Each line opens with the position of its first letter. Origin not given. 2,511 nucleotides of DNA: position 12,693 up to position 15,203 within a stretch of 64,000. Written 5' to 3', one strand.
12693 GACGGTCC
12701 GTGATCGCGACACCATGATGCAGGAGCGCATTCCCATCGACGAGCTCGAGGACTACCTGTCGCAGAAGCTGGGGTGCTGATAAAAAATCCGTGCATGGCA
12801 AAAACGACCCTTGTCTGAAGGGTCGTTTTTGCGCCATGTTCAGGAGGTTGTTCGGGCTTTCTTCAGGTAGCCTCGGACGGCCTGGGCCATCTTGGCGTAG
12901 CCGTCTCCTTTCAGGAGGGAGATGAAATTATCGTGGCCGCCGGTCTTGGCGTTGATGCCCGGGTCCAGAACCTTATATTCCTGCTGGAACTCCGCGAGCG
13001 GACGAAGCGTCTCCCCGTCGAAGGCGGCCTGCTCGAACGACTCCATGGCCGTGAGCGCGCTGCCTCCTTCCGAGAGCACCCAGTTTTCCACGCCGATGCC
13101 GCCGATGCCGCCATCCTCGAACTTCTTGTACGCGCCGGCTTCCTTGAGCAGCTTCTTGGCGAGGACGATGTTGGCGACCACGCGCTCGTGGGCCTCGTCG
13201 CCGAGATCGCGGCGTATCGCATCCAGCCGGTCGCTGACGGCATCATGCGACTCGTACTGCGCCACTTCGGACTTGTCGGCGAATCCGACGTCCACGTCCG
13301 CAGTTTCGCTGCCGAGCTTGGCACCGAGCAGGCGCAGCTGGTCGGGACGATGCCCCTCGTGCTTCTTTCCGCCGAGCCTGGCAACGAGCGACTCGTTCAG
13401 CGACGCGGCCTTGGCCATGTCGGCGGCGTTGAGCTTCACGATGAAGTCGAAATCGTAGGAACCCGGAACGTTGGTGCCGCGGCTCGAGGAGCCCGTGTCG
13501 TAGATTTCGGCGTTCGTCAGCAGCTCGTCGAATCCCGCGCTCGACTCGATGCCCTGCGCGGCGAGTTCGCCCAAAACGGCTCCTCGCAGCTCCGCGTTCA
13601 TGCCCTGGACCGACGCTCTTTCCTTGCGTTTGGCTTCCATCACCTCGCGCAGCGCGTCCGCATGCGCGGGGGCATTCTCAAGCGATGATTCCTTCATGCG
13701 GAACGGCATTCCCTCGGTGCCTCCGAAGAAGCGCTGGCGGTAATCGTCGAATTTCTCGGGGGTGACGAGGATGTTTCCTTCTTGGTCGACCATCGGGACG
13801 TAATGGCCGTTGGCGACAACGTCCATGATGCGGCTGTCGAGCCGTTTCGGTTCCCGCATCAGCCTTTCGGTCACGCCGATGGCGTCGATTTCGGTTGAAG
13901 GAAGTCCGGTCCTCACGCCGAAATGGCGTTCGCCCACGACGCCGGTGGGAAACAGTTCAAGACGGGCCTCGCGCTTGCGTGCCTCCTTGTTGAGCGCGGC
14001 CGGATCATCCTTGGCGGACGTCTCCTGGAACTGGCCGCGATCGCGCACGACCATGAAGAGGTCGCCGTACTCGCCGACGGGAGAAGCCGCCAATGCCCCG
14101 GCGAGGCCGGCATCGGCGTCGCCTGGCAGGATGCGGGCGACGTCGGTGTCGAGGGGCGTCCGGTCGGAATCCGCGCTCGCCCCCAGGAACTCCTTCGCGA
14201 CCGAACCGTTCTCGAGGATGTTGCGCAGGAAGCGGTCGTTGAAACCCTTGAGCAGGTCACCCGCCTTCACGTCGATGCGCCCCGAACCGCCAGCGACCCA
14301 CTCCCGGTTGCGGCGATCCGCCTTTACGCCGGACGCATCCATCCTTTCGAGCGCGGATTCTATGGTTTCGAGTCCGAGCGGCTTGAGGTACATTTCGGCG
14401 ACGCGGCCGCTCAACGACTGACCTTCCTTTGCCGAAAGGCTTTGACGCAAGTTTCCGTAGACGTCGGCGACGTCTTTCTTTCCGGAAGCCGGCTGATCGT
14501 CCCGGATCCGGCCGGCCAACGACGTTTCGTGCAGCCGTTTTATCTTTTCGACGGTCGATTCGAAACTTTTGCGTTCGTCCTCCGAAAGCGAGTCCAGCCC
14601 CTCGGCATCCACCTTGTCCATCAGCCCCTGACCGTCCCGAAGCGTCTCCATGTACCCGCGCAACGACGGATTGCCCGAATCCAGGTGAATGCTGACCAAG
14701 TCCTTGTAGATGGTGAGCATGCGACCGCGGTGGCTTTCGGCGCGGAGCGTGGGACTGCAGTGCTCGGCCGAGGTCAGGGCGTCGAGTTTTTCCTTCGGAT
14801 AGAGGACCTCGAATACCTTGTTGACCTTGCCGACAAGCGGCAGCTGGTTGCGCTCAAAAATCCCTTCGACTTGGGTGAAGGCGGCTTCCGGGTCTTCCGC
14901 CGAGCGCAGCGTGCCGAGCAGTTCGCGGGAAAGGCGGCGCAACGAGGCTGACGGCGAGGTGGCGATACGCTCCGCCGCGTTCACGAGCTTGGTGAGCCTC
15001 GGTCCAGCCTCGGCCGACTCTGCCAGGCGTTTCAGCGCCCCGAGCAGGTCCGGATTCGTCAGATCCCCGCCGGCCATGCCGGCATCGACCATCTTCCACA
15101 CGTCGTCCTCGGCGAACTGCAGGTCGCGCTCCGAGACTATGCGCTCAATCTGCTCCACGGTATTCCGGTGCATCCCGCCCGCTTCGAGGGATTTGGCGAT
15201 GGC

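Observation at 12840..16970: Giant 1376-aa acidic helical protein with a C-terminal minimal nucleotidyltransferase signature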

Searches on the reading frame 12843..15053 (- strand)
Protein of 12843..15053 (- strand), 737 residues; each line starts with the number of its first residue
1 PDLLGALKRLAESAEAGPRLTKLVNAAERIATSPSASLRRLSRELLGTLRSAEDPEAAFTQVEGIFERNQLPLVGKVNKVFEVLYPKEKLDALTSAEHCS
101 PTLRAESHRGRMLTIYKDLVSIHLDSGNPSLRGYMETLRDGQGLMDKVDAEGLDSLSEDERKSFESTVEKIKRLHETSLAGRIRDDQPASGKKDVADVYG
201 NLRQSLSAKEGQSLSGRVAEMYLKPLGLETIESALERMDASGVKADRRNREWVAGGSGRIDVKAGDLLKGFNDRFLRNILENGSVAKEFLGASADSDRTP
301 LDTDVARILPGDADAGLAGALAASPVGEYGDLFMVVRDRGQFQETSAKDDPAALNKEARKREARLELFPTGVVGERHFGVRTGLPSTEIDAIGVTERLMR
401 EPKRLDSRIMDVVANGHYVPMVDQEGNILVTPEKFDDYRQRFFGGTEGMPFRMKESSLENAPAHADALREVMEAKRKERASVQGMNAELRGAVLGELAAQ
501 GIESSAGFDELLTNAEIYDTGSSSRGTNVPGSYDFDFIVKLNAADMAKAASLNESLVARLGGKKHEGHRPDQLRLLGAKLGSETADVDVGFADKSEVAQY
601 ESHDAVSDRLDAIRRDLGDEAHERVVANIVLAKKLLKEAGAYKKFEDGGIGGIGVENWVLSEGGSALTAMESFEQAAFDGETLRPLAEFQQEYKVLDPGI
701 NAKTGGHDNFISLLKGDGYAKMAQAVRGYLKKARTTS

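Call 39: find_homologous_proteins(query=A3, max_evalue=1e-10)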
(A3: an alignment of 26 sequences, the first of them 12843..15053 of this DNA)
Query A3 (26 sequences) (737 aa, profile of the alignment): 67 proteins with E <= 1e-10 among 8000 candidates.
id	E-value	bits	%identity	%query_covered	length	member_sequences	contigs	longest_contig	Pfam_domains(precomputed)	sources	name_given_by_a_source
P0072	0.0e+0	1165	38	97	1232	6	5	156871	-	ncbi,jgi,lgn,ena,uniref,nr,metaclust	ncbi:MAG: hypothetical protein UU48_C0006G0064 [Candidatus Uhrbacteria bacterium GW2011_GWF2_41_16]|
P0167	0.0e+0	1069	37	99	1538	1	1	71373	-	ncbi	-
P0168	0.0e+0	1067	38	97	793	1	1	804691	-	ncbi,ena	-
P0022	0.0e+0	1048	42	95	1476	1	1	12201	-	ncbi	-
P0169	0.0e+0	1038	39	96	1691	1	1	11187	-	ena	-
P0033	0.0e+0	1037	39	96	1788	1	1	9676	-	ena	-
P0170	0.0e+0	1027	37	95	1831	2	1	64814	-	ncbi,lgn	-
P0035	0.0e+0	1024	38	96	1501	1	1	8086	-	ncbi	-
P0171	0.0e+0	1024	40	97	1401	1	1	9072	-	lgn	-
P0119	0.0e+0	1022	35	99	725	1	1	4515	-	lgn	-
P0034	0.0e+0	1018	38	99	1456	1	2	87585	-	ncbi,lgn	-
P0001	0.0e+0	1015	100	100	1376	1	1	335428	-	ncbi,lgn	-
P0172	0.0e+0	1012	38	95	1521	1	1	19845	-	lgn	-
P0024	8.8e-292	989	38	95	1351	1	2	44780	-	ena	-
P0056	3.1e-291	987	36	96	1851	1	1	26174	-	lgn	-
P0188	2.9e-188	646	29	96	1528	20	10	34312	-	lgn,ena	-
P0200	1.9e-150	521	36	58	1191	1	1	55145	-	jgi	jgi:hypothetical protein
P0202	8.9e-150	519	37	56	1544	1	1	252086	-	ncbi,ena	-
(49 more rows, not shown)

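Call 45: find_related_loci(query=A3, collection=genome_contigs, flank=6000)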
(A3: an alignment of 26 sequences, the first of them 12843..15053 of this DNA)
Query A3 (737 aa) in genome_contigs; peptide patterns used: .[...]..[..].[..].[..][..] (x = any residue, [..] = any of these).
455 stretches matched a pattern; 393 encode a relative of the query (tblastn E <= 1e-3); the best 80 are kept; 80 distinct loci.
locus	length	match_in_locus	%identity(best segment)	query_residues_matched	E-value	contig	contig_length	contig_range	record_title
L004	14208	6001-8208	71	2-737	0e+0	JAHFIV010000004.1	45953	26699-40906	MAG: bacterium isolate nzgw370 NODE_344_length_45954_cov_3.444723, whole genome shotgun sequence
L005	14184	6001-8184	51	7-730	0e+0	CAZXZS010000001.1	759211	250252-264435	MAG TPA_asm: uncultured Gammaproteobacteria bacterium isolate SRP170004_co1_262 genome assembly, contig: NODE_3_length_7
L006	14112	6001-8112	40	29-731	3e-162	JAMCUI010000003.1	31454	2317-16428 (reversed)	MAG: Patescibacteria group bacterium isolate FK_Sedi_A_Bin.134 NODE_2886_length_31454_cov_8.97223, whole genome shotgun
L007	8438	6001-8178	39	19-734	9e-162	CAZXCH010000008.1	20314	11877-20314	MAG TPA_asm: uncultured Candidatus Saccharibacteria bacterium isolate binchicken_co241_385 genome assembly, contig: NODE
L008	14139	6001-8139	38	19-732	1e-161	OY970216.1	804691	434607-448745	MAG: uncultured bacterium isolate MFD03726.bin.1.29 genome assembly, chromosome: 1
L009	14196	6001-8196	38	13-731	7e-161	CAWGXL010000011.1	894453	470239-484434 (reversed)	MAG: uncultured bacterium isolate MFD09206.bin.2.20 genome assembly, contig: contig_9876, whole genome shotgun sequence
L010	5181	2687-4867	38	19-735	3e-161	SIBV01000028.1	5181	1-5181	MAG: Candidatus Zambryskibacteria bacterium isolate Baikal-deep-G185 BACOMB-C72744, whole genome shotgun sequence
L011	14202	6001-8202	39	1-736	2e-158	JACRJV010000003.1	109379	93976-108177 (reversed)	MAG: Candidatus Uhrbacteria bacterium isolate NC_groundwater_1838_Pr3_B-0.1um_52_12 SR-2_scaffold_141_904111, whole geno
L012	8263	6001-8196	39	3-733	4e-153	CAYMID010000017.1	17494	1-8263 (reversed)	MAG TPA_asm: uncultured Gammaproteobacteria bacterium isolate SRP342105_co2_131 genome assembly, contig: NODE_3322_lengt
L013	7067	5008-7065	37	28-714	8e-152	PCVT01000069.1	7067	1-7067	MAG: Parcubacteria group bacterium CG11_big_fil_rev_8_21_14_0_20_41_14 CG11_8_21_14_0.20_scaffold_7505_c, whole genome s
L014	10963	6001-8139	37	19-730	3e-150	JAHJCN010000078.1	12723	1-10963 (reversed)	MAG: Patescibacteria group bacterium isolate Modern_marine.mb.308 Modern_marine.mb.308_k141_1803767, whole genome shotgu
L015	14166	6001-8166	39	14-730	3e-149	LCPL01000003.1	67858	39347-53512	MAG: Parcubacteria group bacterium GW2011_GWC2_48_17 UY29_C0003, whole genome shotgun sequence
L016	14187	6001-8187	36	2-730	2e-148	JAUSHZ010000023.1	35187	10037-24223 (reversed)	MAG: bacterium isolate E14_metabat.bin.214 E14_k141_1309073, whole genome shotgun sequence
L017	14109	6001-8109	39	29-734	2e-145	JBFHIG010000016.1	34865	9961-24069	MAG: Candidatus Moraniibacteriota bacterium isolate Mix_sand07.2021.05.G.32 k141_1677008_length_34865_cov_14.9286, whole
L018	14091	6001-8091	38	30-730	1e-141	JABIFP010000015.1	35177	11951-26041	MAG: Candidatus Magasanikbacteria bacterium isolate SI053_bin23 k141_388875, whole genome shotgun sequence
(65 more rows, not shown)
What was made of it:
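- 393 species genomes are confirmed by tblastn (call 45).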

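Call 54: search_protein_families(library=pfam, alignment_id=A3, max_evalue=1)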
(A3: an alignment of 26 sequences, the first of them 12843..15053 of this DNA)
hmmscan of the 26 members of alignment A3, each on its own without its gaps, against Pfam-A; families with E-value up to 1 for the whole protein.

A. member 1, window:12843-15053:- (737 aa): 2 families
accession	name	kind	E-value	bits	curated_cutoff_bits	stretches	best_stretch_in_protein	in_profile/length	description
PF01909.29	NTP_transf_2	-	0.018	15.9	21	1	509-544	9-43/93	Nucleotidyltransferase domain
PF20216.3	DUF6576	-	0.099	13.2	27.3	1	144-165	21-42/47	Family of unknown function (DUF6576)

B. families by the number of members that match (of 26 scanned): 34 families (the first 25 are shown)
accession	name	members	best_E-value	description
PF01909.29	NTP_transf_2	6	0.005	Nucleotidyltransferase domain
PF20216.3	DUF6576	3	0.061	Family of unknown function (DUF6576)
PF13524.12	Glyco_trans_1_2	2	0.062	Glycosyl transferase-like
PF25082.1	GIPC1_GH2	1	4.2e-10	GIPC1-3 GH2 domain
PF18296.6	MID_MedPIWI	1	4.6e-05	MID domain of medPIWI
PF09106.17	SelB-wing_2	1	0.0075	Elongation factor SelB, winged helix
PF18144.7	SMODS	1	0.012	Second Messenger Oligonucleotide or Dinucleotide Synthetase domain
PF13646.12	HEAT_2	1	0.016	HEAT repeats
PF10098.14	DUF2336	1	0.018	Uncharacterised protein conserved in bacteria (DUF2336)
PF22356.1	MACPF_b-prism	1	0.026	MACPF/perforin-like, beta-prism domain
PF08857.17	ParBc_2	1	0.029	Putative ParB-like nuclease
PF05856.17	ARPC4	1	0.044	ARP2/3 complex 20 kDa subunit (ARPC4)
PF14164.11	YqzH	1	0.044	YqzH-like protein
PF17827.6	PrmC_N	1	0.045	PrmC N-terminal domain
PF04136.21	COG3_N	1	0.056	Conserved oligomeric Golgi complex subunit 3, N-terminal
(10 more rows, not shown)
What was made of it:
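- On CD-NTase / CBASS: SMODS E 0.012 in 1 of 26 members (call 54).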

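Call 55: search_protein_families(library=ncbifam, proteins=[P0188], max_evalue=0.1)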
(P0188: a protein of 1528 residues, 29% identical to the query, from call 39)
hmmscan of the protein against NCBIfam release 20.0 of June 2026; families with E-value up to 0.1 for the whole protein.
P0188 (1528 aa): 0 families

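Call 56: search_protein_families(library=padloc, proteins=[P0188], max_evalue=0.1)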
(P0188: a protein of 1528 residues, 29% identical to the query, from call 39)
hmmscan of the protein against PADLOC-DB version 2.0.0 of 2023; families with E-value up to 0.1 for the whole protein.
P0188 (1528 aa): 0 families

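Call 75: find_related_loci(query=A3, collection=viral_contigs, flank=8000)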
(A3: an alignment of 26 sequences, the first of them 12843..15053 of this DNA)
Query A3 (737 aa) in viral_contigs; peptide patterns used: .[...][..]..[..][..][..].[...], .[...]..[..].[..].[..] (x = any residue, [..] = any of these).
155 stretches matched a pattern, but none encodes a relative of the query by tblastn (E <= 1e-3).
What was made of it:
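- No copy was found in IMG/VR viral contigs (call 75).
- Tried and rejected: The IMG/VR scan found no viral copies (call 75).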

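Call 80: find_encoding_contigs(protein=P0202, flank=10000, max_places=2)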
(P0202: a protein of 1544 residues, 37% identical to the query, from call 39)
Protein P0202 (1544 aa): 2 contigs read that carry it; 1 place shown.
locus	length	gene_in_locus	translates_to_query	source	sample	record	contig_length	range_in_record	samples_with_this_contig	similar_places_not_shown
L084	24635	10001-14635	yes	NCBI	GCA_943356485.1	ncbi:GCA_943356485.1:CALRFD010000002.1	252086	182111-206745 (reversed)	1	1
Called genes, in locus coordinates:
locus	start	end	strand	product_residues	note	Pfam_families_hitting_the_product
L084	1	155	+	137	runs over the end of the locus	PF02130:YbeY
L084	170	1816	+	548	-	PF05496:RuvB_N (faint), PF05673:DUF815 (faint), PF13177:DNA_pol3_delta2, PF00004:AAA, PF07728:AAA_5 (weak), PF13401:AAA_22 (weak), PF22608:DNAX_ATPase_lid, PF20964:DnaX_C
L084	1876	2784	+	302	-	PF01680:SOR_SNZ, PF05690:ThiG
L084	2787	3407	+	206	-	PF01174:SNO, PF00117:GATase (weak), PF07685:GATase_3 (faint)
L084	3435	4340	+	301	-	-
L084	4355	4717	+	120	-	PF00464:SHMT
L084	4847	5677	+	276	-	PF00763:THF_DHG_CYH, PF02882:THF_DHG_CYH_C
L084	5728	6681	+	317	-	-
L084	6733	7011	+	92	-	PF02575:YbaB_DNA_bd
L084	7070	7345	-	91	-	PF01541:GIY-YIG, PF10544:T5orf172 (weak)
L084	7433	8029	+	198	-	PF21176:RecR_HhH, PF13662:Toprim_4, PF01751:Toprim, PF21175:RecR_C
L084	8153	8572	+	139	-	-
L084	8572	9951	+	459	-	PF01406:tRNA-synt_1e, PF09334:tRNA-synt_1g, PF23493:CysS_C (weak)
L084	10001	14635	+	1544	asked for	-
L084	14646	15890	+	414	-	PF05496:RuvB_N, PF00158:Sigma54_activat (faint), PF13173:AAA_14 (weak), PF20720:nSTAND3 (weak), PF00004:AAA, PF07728:AAA_5 (weak), PF16193:AAA_assoc_2, PF12002:MgsA_C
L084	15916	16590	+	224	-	PF02224:Cytidylate_kin, PF13189:Cytidylate_kin2 (weak)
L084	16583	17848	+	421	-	PF00675:Peptidase_M16, PF05193:Peptidase_M16_C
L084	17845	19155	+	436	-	PF02812:ELFV_dehydrog_N, PF00208:ELFV_dehydrog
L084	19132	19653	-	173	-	PF14378:PAP2_3 (faint), PF01569:PAP2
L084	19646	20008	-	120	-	PF01219:DAGK_prokar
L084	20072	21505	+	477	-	PF13522:GATase_6, PF13537:GATase_7, PF00156:Pribosyltran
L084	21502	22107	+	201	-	PF00551:Formyl_trans_N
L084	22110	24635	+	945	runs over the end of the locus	PF18072:FGAR-AT_linker, PF00586:AIRS, PF02769:AIRS_C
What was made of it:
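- The HD-type relative L084 sits among CysRS, MgsA and Cmk (call 80).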

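Call 81: find_encoding_contigs(protein=P0200, flank=10000, max_places=2)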
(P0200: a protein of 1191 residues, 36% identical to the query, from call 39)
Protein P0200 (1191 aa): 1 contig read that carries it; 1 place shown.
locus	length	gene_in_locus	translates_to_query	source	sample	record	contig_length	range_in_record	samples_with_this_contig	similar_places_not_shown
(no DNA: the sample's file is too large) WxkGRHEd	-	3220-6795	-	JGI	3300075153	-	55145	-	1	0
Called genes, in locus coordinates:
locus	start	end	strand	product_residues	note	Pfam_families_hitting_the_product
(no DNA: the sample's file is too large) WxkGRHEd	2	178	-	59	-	?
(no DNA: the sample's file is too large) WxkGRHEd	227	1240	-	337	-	PF00044:Gp_dh_N, PF02800:Gp_dh_C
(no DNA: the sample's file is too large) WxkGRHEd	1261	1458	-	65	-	PF00037:Fer4 (weak), PF12837:Fer4_6 (faint), PF13459:Fer4_15, PF13370:Fer4_13, PF12838:Fer4_7 (weak)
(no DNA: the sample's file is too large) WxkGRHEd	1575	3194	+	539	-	PF01676:Metalloenzyme, PF06415:iPGM_N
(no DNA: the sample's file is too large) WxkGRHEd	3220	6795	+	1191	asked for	-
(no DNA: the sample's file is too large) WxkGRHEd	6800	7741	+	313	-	PF01261:AP_endonuc_2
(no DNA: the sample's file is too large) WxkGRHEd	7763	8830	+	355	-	-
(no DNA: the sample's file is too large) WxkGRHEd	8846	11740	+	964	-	-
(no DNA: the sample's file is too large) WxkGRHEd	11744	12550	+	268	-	PF04085:MreC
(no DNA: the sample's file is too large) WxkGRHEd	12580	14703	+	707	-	-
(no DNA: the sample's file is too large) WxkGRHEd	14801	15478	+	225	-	PF01351:RNase_HII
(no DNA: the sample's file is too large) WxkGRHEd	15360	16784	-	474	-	PF00535:Glycos_transf_2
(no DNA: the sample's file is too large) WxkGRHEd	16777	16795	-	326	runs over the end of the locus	PF01784:DUF34_NIF3 (faint)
